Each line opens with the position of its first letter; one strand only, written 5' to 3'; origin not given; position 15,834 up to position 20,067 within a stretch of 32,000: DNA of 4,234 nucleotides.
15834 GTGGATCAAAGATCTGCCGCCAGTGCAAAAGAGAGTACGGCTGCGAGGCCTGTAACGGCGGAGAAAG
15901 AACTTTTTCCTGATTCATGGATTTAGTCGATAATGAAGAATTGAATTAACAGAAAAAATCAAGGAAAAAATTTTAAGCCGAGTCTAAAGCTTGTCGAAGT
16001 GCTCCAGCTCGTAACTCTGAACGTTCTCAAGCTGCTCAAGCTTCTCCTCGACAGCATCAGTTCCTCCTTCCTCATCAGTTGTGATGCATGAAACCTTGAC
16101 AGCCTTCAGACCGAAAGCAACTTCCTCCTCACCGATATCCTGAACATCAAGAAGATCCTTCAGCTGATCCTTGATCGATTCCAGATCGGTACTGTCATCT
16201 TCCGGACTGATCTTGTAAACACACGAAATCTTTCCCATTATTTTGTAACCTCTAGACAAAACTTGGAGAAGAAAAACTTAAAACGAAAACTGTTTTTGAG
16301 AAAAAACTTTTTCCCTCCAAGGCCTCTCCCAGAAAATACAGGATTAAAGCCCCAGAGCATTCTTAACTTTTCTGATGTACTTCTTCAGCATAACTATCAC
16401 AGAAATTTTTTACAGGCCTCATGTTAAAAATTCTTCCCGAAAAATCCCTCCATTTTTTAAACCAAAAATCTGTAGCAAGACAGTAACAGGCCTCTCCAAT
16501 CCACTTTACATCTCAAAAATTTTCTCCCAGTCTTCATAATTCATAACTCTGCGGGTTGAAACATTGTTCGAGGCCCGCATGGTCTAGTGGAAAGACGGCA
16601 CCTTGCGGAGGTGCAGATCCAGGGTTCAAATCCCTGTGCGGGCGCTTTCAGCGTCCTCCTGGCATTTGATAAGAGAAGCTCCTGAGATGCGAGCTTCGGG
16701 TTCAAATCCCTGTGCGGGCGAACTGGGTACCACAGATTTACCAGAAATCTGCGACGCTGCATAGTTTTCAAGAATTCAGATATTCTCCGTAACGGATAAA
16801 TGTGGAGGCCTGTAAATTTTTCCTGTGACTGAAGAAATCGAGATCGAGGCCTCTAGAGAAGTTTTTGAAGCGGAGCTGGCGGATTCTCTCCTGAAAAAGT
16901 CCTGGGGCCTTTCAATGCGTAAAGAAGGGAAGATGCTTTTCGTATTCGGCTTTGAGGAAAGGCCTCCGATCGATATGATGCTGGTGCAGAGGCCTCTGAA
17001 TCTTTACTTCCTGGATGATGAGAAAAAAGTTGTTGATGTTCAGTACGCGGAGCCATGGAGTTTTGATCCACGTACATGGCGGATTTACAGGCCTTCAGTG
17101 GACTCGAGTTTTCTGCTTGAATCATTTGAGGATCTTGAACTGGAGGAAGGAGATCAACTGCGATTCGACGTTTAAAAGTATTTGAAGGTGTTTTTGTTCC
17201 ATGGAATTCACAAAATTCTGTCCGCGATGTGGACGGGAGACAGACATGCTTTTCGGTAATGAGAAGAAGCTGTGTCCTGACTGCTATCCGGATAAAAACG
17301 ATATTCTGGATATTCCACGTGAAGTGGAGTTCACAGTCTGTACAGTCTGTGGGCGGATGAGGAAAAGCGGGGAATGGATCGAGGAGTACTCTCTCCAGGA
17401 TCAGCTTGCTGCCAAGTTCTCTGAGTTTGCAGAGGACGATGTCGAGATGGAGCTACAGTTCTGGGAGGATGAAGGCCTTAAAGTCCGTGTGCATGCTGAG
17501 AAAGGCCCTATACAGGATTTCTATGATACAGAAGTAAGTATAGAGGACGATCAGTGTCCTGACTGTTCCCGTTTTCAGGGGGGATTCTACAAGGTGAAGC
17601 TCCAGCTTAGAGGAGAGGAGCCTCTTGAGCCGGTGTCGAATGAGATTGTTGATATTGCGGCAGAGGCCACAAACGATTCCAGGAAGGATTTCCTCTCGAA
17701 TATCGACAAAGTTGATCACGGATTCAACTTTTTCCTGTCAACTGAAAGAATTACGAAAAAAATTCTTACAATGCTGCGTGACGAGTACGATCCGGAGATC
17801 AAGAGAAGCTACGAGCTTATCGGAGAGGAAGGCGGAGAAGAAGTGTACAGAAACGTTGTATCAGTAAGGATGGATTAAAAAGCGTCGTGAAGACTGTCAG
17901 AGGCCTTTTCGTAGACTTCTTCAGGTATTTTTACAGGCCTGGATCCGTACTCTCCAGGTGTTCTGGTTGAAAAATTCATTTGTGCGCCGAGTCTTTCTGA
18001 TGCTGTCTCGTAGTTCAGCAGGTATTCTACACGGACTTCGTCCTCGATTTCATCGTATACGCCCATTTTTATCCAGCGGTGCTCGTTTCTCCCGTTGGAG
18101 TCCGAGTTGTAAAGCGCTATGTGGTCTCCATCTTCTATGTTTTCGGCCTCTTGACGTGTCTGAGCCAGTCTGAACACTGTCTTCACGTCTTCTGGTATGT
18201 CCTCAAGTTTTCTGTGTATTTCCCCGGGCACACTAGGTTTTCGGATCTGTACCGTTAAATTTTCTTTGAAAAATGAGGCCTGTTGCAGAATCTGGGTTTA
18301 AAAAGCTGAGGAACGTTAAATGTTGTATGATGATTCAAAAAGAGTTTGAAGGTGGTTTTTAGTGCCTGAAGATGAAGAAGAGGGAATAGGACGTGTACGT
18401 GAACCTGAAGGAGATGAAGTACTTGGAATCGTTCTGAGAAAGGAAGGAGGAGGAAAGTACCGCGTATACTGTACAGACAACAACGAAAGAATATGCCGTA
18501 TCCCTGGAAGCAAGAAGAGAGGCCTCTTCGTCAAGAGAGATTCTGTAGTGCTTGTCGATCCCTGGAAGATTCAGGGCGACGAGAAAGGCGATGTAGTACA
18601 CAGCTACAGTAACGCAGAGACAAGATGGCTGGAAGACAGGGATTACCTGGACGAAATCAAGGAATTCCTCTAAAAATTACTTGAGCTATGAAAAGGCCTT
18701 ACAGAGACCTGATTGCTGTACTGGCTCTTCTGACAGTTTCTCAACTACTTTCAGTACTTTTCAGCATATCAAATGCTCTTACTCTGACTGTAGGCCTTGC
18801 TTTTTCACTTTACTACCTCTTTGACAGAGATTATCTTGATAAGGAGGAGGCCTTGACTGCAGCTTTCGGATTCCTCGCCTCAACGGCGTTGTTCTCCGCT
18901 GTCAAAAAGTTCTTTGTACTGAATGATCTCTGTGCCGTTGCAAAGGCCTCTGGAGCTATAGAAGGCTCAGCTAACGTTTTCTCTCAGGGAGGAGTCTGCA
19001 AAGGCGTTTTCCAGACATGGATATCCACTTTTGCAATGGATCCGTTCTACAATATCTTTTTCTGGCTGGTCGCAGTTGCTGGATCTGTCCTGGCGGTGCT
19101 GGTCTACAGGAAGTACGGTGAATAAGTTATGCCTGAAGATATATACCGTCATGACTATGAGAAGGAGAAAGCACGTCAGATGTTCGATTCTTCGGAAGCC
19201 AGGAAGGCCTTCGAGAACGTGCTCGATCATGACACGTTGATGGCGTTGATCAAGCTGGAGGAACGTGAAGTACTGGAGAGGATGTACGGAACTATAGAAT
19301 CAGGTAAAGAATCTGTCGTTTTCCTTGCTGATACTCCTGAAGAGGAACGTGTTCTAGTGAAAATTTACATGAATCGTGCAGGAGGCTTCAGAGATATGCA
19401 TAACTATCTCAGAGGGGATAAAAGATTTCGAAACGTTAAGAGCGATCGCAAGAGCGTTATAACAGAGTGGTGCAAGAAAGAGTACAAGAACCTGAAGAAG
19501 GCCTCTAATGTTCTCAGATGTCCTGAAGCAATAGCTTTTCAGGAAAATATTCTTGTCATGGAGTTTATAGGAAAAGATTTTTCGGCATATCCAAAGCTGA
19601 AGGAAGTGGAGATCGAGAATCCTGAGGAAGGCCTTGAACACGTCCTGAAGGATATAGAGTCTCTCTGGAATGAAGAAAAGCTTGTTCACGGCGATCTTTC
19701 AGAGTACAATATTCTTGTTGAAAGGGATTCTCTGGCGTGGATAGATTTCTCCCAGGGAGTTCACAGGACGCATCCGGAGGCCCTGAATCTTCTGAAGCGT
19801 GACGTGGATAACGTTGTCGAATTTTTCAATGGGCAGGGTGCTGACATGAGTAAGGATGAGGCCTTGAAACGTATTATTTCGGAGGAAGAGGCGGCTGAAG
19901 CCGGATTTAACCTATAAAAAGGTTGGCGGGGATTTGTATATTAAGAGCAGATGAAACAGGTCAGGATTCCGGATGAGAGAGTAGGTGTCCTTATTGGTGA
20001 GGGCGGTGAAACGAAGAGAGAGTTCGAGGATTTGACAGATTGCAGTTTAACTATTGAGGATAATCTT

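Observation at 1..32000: Strong over-representation of the palindromic hexamer AGGCCT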

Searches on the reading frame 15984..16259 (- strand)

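Call 20: search_protein_families(library=pfam, proteins=[window:15984-16259:-], max_evalue=0.01)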
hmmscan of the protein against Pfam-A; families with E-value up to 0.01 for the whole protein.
window:15984-16259:- (91 aa): 1 family
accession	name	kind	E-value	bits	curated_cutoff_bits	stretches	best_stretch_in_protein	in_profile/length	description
PF00736.24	EF1_GNE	-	4e-20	72.2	20.8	1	13-91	2-88/88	EF-1 guanine nucleotide exchange domain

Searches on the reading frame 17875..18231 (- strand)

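Call 21: search_protein_families(library=pfam, proteins=[window:17875-18231:-], max_evalue=0.01)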
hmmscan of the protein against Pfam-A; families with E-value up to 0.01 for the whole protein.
window:17875-18231:- (118 aa): 1 family
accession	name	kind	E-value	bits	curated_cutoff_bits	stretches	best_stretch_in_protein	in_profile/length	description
PF07232.17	DUF1424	-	0.0029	17.1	23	1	29-106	177-252/329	Putative rep protein (DUF1424)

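Call 79: search_protein_families(library=ncbifam, proteins=[window:17875-18231:-], max_evalue=0.01)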
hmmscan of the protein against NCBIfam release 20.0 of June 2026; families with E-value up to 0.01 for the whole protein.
window:17875-18231:- (118 aa): 0 families

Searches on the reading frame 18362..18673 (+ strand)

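Call 21: search_protein_families(library=pfam, proteins=[window:18362-18673:+], max_evalue=0.01)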
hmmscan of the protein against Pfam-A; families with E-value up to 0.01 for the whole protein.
window:18362-18673:+ (103 aa): 1 family
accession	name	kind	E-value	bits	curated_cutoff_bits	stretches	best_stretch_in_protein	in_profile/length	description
PF01176.25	eIF-1a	-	1.8e-13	50.4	30.2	1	19-80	2-63/64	Translation initiation factor 1A / IF-1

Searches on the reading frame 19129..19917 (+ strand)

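Call 21: search_protein_families(library=pfam, proteins=[window:19129-19917:+], max_evalue=0.01)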
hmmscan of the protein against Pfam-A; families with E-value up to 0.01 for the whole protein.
window:19129-19917:+ (262 aa): 5 families
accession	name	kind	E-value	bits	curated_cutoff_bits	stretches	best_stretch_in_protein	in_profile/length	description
PF01163.29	RIO1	-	1.9e-52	178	22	1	64-241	2-183/187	RIO domain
PF19974.5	TCAD9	-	0.00088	19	40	1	157-210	272-324/429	Ternary complex associated domain 9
PF17667.7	Pkinase_fungal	-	0.0016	17.7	24.1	1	138-198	266-321/387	Fungal protein kinase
PF00069.31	Pkinase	-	0.0018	18.2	31.7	1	117-207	50-142/263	Protein kinase domain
PF01636.29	APH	-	0.0068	16.6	23.2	0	163-207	142-194/239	Phosphotransferase enzyme family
